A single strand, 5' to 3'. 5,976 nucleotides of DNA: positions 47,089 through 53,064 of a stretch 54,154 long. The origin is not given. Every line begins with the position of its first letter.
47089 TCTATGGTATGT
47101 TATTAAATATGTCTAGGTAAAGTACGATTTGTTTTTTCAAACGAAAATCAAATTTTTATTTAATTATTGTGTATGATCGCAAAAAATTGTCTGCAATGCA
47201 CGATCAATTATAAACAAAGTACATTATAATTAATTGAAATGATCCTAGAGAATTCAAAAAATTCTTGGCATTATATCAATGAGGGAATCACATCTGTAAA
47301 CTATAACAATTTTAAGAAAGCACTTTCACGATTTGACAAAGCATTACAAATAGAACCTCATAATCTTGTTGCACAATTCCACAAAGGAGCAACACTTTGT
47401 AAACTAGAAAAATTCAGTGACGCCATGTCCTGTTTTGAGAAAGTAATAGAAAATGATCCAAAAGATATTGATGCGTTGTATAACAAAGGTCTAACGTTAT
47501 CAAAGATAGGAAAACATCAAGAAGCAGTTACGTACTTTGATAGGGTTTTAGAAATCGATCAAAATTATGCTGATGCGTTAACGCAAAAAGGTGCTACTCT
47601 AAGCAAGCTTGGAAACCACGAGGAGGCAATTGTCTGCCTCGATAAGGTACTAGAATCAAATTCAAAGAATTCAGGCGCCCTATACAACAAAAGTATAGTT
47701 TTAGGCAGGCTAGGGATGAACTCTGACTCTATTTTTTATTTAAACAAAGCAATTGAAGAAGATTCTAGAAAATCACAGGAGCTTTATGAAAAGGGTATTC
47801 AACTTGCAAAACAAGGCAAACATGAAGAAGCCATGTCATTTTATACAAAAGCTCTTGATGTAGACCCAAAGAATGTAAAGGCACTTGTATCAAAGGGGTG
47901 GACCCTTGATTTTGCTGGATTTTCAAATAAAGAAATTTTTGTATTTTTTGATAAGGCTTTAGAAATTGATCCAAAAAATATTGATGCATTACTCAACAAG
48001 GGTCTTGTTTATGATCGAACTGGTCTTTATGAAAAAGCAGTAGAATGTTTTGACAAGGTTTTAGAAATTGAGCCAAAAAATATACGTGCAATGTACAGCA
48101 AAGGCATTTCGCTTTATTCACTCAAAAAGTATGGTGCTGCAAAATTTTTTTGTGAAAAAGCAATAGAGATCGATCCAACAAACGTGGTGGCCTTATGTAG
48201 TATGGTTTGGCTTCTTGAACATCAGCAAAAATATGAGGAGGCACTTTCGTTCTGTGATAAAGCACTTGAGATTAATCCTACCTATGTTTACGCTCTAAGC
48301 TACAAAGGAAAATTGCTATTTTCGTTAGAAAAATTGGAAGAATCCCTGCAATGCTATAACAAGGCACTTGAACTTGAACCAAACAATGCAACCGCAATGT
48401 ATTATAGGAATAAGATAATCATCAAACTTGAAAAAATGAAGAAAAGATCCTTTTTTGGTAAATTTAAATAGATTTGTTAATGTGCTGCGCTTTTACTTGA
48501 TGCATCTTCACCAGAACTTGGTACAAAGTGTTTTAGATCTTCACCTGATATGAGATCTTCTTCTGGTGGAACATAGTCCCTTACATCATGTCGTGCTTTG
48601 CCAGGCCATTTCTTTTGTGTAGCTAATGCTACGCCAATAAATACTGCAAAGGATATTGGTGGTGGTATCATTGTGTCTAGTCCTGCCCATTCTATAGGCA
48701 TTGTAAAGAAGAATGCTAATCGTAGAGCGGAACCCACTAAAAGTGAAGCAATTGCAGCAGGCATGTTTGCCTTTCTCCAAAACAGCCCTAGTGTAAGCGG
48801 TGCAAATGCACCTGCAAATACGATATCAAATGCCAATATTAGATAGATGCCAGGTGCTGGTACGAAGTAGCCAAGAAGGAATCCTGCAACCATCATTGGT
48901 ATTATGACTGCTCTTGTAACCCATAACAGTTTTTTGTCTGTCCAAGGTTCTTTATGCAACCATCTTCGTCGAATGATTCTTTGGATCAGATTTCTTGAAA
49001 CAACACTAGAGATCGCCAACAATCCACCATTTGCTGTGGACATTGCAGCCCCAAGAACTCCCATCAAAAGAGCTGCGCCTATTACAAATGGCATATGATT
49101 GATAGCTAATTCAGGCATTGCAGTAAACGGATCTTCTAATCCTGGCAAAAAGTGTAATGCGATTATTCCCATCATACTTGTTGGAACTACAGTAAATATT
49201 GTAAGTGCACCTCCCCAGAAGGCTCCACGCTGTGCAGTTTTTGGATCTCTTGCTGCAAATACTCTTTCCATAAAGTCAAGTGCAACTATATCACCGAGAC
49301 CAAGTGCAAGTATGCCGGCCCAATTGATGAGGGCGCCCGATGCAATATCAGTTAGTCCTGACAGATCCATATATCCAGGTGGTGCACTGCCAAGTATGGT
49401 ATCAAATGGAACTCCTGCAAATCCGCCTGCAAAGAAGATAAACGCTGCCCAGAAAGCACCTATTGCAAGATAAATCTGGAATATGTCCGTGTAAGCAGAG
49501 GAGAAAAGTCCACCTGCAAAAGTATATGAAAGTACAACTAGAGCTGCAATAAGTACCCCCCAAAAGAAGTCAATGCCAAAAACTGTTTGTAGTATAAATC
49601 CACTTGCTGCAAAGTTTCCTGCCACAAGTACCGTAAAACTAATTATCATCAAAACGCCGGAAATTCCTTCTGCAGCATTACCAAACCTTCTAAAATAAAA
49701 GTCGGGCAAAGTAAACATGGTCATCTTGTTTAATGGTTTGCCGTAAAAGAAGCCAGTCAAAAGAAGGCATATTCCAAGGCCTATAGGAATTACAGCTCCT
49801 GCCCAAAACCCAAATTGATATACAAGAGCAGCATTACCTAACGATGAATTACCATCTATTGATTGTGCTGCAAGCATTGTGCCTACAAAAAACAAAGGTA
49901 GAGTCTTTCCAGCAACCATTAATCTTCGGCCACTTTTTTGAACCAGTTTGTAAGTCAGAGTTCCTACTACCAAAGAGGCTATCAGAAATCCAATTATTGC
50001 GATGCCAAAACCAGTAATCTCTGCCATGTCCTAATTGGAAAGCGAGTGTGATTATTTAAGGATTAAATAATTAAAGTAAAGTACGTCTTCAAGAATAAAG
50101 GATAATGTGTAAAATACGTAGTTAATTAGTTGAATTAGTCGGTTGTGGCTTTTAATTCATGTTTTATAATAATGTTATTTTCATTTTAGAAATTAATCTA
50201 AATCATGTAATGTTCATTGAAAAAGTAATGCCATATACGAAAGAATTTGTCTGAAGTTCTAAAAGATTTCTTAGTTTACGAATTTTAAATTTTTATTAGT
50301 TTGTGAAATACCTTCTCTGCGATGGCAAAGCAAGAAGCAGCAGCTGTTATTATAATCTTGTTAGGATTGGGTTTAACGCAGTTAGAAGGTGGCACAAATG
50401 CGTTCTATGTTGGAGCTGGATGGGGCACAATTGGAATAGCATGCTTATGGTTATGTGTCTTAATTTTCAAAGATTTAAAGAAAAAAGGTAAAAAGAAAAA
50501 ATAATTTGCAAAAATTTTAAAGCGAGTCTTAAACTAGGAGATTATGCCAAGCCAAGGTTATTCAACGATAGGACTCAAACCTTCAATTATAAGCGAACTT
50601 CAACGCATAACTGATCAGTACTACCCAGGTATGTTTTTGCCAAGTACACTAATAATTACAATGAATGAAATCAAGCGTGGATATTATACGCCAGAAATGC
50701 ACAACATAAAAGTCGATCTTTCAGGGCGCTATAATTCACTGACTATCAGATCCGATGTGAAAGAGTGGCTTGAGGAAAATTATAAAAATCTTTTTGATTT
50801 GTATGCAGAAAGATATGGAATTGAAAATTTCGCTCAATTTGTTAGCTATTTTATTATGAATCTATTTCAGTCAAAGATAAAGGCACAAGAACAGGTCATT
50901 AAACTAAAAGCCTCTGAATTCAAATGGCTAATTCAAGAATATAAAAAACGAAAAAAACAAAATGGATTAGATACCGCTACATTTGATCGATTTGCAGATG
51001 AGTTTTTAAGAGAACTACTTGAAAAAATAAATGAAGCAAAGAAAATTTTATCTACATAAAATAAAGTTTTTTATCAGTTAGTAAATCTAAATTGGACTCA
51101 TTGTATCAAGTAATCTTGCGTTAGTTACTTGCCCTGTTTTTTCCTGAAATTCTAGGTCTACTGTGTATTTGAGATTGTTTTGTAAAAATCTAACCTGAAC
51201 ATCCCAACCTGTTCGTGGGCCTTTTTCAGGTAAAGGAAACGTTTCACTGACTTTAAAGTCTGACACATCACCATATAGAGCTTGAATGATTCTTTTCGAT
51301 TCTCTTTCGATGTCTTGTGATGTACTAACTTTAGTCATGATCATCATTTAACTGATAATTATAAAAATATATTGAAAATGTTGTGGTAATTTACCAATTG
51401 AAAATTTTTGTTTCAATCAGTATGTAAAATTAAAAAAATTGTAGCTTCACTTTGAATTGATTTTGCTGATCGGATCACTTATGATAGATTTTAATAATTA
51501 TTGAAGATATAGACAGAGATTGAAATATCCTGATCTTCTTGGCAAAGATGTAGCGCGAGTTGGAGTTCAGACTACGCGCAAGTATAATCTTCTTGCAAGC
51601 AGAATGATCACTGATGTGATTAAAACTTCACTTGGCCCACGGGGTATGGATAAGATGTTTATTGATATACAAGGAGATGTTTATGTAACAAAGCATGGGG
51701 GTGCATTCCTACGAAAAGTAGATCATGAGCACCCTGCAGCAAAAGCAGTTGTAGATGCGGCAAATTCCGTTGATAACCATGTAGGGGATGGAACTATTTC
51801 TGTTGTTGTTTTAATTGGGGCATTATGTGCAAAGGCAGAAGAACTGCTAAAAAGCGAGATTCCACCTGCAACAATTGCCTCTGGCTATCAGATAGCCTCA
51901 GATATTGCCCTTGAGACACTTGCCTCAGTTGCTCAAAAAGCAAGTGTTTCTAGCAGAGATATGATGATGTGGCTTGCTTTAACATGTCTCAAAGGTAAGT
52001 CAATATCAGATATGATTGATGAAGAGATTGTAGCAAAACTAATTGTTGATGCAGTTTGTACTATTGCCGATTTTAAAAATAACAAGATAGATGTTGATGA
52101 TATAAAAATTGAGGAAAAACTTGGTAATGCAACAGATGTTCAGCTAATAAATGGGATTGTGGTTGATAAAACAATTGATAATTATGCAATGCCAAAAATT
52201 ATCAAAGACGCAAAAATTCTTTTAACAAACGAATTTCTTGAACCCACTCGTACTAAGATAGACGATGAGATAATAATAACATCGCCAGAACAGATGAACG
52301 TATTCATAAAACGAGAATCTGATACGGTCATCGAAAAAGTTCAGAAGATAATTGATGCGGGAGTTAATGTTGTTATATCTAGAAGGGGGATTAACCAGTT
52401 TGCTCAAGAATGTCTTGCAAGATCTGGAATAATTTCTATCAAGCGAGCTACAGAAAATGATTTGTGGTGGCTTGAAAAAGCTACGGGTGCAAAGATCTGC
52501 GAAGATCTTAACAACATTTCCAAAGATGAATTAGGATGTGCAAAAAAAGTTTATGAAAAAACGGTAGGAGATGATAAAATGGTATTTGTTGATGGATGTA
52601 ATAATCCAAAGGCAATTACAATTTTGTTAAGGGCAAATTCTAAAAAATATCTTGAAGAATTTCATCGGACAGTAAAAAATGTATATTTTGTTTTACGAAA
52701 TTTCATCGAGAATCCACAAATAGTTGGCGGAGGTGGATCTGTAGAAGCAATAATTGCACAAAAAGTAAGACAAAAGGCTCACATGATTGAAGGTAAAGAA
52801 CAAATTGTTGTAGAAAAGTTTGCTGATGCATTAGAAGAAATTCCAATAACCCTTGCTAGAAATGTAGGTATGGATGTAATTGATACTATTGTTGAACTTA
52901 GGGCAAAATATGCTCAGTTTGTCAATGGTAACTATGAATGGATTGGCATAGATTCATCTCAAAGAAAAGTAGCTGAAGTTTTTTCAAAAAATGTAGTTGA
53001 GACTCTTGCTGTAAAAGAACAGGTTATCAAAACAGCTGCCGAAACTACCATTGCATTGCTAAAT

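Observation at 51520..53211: Thermosome paralogue lacking both catalytic aspartates and carrying a His/Cys-rich metal-binding-like tail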

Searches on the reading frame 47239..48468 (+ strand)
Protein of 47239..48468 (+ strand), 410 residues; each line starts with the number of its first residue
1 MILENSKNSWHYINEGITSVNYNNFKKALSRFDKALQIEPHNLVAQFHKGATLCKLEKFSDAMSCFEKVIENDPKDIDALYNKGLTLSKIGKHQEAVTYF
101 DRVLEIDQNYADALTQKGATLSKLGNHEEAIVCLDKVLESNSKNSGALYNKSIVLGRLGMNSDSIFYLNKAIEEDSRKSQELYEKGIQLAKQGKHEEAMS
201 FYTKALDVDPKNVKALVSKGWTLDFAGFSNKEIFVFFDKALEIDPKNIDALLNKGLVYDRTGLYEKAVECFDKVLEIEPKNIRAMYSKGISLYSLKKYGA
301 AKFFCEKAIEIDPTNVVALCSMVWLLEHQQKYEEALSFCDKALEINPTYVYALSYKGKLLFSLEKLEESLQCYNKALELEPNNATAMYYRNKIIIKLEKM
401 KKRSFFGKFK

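Call 12: search_protein_families(library=pfam, proteins=[window:47239-48468:+])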
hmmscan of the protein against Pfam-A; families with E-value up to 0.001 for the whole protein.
window:47239-48468:+ (410 aa): 37 families (the best 25 are shown)
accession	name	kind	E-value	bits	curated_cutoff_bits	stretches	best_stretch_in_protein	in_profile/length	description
PF00515.34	TPR_1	-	5.2e-78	254.4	27.8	8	249-281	2-34/34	Tetratricopeptide repeat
PF13431.12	TPR_17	-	6.1e-68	219.9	24.4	4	65-97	1-33/34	Tetratricopeptide repeat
PF07719.23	TPR_2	-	1.4e-65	212.4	27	6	351-383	2-34/34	Tetratricopeptide repeat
PF13181.12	TPR_8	-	2.7e-56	183.4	25.7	5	249-281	2-34/34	Tetratricopeptide repeat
PF13414.12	TPR_11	-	5e-49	164.2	26.8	2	357-388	1-32/42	TPR repeat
PF14559.12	TPR_19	-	4.7e-40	136.2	25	5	24-78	6-60/68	Tetratricopeptide repeat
PF13424.12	TPR_12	-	1.5e-32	112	30.1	4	79-139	5-73/77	Tetratricopeptide repeat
PF13428.12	TPR_14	-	7e-30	100.9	23.5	0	249-286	2-39/44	Tetratricopeptide repeat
PF12895.13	ANAPC3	-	3.9e-27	94.8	27.2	2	22-102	2-81/82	Anaphase-promoting complex, cyclosome, subunit 3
PF13432.12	TPR_16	-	1.9e-25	89.3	32.7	1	55-110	9-64/65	Tetratricopeptide repeat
PF13174.12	TPR_6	-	1.2e-24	85.6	26.3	0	78-105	1-28/33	Tetratricopeptide repeat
PF01239.28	PPTA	-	1.4e-22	78.4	29.5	0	332-362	1-31/32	Protein prenyltransferase alpha subunit repeat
PF25062.1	ARM_TT21_N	-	1.9e-22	80.5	40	2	118-259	34-179/222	Tetratricopeptide repeat protein 21 N-terminal ARM repeat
PF13374.12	TPR_10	-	3.5e-22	78.1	27.5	0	78-106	3-31/42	Tetratricopeptide repeat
PF13176.12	TPR_7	-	5.2e-22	76.4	27.9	0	79-112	1-34/36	Tetratricopeptide repeat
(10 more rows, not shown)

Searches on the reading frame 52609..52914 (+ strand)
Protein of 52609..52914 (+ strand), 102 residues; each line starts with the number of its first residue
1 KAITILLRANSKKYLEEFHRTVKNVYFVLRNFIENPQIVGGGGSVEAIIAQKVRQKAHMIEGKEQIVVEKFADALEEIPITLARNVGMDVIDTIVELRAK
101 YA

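Call 53: search_solved_structures(query=window:52609-52914:+, show_alignments=5, max_evalue=0.00001)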
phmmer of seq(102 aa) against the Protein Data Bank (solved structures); distinct sequences matched with E-value up to 0.00001: 107 (the best 60 are shown).
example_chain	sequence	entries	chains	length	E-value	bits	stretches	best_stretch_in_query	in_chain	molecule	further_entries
4xcg_A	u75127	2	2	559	1.4e-22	82.7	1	1-102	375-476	Thermosome subunit alpha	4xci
9rwp_A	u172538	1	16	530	2.1e-22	82.2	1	3-101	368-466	Ancestral Group II Chaperonin (ACII)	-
3j1b_A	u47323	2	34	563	1.5e-21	79.5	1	1-102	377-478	Chaperonin alpha subunit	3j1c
5w79_A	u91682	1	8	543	1.1e-20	76.7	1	1-102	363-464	Chaperonin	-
3kfb_A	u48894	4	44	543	2.9e-20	75.4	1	1-102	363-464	Chaperonin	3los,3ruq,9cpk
3rus_A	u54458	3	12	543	3.2e-20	75.2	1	1-102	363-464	Chaperonin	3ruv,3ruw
7rak_U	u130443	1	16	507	3.4e-20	75.2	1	1-102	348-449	Chaperonin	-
3izk_A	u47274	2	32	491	3.4e-20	75.1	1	1-102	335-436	Chaperonin | Mm-cpn rls deltalid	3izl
3izh_A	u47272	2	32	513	3.5e-20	75.1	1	1-102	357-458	Chaperonin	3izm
3iyf_A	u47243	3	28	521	3.6e-20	75.1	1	1-102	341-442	Chaperonin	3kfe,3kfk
3j3x_A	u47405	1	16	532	3.8e-20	75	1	1-102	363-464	Chaperonin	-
3izi_A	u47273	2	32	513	3.8e-20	75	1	1-102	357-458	Chaperonin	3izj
3izn_A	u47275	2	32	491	6.1e-20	74.3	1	1-102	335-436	Chaperonin | Lidless Mm-cpn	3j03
7r9e_J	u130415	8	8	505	6.9e-20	74.2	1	1-102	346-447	Chaperonin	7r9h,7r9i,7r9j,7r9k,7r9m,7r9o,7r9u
5w74_A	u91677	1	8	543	8.6e-20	73.9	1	1-102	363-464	Chaperonin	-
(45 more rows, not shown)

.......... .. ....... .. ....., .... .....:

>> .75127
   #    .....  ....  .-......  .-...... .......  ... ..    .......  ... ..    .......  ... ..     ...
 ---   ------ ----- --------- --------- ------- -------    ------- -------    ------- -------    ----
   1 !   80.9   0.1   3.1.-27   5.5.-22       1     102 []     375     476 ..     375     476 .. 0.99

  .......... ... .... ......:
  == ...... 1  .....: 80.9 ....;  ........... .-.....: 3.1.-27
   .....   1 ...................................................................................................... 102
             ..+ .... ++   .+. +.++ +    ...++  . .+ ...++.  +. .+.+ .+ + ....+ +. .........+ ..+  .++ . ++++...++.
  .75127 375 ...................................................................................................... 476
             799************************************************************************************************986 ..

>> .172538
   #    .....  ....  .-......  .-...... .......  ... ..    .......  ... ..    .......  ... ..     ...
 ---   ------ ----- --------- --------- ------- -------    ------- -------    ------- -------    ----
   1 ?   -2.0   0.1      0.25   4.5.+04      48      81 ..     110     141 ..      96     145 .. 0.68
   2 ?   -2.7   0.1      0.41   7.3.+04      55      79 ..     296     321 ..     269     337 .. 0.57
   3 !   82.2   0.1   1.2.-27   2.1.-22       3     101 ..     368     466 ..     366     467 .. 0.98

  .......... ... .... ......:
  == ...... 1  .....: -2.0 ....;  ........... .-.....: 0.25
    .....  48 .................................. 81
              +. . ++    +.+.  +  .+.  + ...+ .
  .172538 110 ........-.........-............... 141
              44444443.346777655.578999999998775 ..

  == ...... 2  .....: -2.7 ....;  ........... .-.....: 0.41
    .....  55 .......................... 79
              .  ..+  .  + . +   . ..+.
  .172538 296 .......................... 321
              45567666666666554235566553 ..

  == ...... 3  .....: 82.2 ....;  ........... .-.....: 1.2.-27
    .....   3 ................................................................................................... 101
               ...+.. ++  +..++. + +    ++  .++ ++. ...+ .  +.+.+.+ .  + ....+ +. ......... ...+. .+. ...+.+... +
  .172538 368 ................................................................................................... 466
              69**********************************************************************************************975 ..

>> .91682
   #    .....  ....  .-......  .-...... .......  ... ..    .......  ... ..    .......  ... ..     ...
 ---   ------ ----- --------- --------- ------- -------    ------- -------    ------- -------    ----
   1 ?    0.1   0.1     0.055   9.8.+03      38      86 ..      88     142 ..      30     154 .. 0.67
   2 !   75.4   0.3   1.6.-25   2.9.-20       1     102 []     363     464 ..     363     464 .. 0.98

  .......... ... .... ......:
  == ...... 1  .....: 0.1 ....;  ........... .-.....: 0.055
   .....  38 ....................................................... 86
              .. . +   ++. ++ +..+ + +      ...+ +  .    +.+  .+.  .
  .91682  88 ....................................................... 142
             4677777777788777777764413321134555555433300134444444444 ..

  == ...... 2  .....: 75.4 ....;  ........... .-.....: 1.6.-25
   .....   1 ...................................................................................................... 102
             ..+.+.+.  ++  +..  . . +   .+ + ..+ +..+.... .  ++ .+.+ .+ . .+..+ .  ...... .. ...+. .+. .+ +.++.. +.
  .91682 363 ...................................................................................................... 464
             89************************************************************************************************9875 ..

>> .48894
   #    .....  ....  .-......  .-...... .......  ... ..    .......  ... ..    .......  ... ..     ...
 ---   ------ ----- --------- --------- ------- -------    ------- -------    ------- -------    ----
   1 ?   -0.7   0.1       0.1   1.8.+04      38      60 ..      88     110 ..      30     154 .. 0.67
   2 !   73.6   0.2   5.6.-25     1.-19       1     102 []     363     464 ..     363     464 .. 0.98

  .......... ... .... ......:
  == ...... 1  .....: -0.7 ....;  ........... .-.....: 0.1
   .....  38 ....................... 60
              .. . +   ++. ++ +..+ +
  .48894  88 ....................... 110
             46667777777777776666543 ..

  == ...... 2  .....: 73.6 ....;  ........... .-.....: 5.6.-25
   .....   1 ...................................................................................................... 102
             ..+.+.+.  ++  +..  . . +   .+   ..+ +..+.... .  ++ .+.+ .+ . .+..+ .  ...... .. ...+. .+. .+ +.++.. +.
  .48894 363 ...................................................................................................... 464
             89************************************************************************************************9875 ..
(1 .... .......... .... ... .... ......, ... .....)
